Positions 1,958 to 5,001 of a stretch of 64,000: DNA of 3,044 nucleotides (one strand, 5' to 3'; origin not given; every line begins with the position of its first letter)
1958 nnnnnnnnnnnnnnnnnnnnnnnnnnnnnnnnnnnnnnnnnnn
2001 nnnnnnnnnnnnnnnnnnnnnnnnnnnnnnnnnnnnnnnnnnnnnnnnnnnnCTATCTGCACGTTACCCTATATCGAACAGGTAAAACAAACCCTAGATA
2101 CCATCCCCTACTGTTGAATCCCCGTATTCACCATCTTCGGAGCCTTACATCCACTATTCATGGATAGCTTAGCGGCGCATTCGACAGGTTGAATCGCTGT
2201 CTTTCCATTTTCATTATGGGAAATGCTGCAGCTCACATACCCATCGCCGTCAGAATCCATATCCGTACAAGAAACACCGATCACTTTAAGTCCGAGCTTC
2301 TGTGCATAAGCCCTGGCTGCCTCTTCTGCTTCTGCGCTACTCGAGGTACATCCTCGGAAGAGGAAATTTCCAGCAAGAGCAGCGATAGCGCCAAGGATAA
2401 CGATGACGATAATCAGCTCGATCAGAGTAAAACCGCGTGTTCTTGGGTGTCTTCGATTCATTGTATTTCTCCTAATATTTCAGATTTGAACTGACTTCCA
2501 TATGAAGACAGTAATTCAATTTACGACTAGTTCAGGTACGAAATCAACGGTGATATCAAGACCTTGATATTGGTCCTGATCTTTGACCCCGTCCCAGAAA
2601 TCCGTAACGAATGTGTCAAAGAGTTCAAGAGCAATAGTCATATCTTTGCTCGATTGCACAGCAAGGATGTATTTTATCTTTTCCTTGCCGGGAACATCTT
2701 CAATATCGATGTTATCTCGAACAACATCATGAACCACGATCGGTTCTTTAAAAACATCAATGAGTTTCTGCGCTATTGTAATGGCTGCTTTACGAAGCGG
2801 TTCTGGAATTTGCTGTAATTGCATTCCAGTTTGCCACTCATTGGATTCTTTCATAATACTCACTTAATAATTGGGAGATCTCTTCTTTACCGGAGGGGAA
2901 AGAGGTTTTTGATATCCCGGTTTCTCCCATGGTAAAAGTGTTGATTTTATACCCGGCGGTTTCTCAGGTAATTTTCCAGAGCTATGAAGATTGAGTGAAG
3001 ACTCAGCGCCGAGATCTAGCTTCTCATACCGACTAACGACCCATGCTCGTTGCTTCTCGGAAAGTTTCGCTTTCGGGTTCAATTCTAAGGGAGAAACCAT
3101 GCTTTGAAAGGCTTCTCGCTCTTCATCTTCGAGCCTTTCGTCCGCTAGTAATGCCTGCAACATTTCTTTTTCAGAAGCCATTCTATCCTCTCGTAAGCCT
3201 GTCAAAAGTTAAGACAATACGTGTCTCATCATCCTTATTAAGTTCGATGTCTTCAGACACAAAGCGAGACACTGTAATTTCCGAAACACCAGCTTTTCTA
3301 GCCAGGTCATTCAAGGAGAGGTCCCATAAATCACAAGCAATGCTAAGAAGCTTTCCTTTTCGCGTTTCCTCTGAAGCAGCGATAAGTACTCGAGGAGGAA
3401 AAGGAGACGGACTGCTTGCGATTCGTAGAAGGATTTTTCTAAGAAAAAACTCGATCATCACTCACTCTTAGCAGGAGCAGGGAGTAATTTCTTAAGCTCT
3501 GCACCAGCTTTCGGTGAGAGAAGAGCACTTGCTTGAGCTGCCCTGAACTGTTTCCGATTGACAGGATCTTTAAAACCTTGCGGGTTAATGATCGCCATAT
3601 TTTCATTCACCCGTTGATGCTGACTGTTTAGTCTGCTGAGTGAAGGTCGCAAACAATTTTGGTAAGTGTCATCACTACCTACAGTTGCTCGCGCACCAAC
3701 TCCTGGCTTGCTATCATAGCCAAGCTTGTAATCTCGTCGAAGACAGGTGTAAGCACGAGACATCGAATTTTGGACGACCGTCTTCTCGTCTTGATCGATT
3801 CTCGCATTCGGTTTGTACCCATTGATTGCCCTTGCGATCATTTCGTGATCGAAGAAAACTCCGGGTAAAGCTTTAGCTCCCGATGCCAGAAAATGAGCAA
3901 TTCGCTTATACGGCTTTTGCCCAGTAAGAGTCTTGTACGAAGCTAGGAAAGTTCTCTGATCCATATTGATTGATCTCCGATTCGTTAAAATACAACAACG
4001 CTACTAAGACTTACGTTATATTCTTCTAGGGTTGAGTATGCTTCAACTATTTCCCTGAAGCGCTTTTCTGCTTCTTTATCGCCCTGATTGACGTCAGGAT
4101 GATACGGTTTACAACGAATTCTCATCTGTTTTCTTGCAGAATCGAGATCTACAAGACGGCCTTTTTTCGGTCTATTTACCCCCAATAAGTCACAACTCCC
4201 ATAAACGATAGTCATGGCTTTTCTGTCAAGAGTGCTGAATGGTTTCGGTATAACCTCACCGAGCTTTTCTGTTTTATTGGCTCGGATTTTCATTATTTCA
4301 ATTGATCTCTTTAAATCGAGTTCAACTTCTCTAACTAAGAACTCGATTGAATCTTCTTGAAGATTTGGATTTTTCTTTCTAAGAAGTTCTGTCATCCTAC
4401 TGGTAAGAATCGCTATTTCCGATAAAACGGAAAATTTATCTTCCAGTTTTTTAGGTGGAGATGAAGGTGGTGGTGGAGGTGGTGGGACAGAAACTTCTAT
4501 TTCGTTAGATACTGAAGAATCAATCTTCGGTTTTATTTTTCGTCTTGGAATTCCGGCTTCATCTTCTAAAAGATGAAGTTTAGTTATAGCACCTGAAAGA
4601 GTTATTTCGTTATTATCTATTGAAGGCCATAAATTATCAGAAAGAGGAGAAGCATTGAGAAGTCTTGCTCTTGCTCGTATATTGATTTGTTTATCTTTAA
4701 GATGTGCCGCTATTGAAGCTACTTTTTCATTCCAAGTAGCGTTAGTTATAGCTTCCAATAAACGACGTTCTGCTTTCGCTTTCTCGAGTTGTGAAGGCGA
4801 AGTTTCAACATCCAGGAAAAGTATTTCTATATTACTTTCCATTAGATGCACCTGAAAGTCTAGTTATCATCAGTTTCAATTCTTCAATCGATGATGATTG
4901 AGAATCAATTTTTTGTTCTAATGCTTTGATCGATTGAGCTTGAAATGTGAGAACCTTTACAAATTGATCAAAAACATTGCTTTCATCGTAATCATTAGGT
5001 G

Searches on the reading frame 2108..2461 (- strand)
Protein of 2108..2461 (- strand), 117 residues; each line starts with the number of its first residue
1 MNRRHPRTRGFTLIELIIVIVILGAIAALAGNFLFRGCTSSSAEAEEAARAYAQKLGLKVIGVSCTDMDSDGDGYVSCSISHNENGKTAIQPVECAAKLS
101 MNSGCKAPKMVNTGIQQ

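Call 73: search_protein_families(library=pfam, proteins=[window:2108-2461:-], max_evalue=0.01)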
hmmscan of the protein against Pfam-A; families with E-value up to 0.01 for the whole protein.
window:2108-2461:- (117 aa): 1 family
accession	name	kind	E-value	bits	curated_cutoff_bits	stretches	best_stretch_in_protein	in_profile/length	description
PF07963.17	N_methyl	-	2.6e-08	33.5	21.2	1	7-30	3-26/27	Prokaryotic N-terminal methylation motif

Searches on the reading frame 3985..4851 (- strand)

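Call 50: search_protein_families(library=pfam, proteins=[window:3985-4851:-], max_evalue=0.001)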
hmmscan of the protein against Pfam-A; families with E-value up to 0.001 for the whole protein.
window:3985-4851:- (288 aa): 1 family
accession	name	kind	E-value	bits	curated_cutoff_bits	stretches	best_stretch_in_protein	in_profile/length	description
PF00226.36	DnaJ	-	4.4e-09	36.8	27.8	1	235-276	13-54/63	DnaJ domain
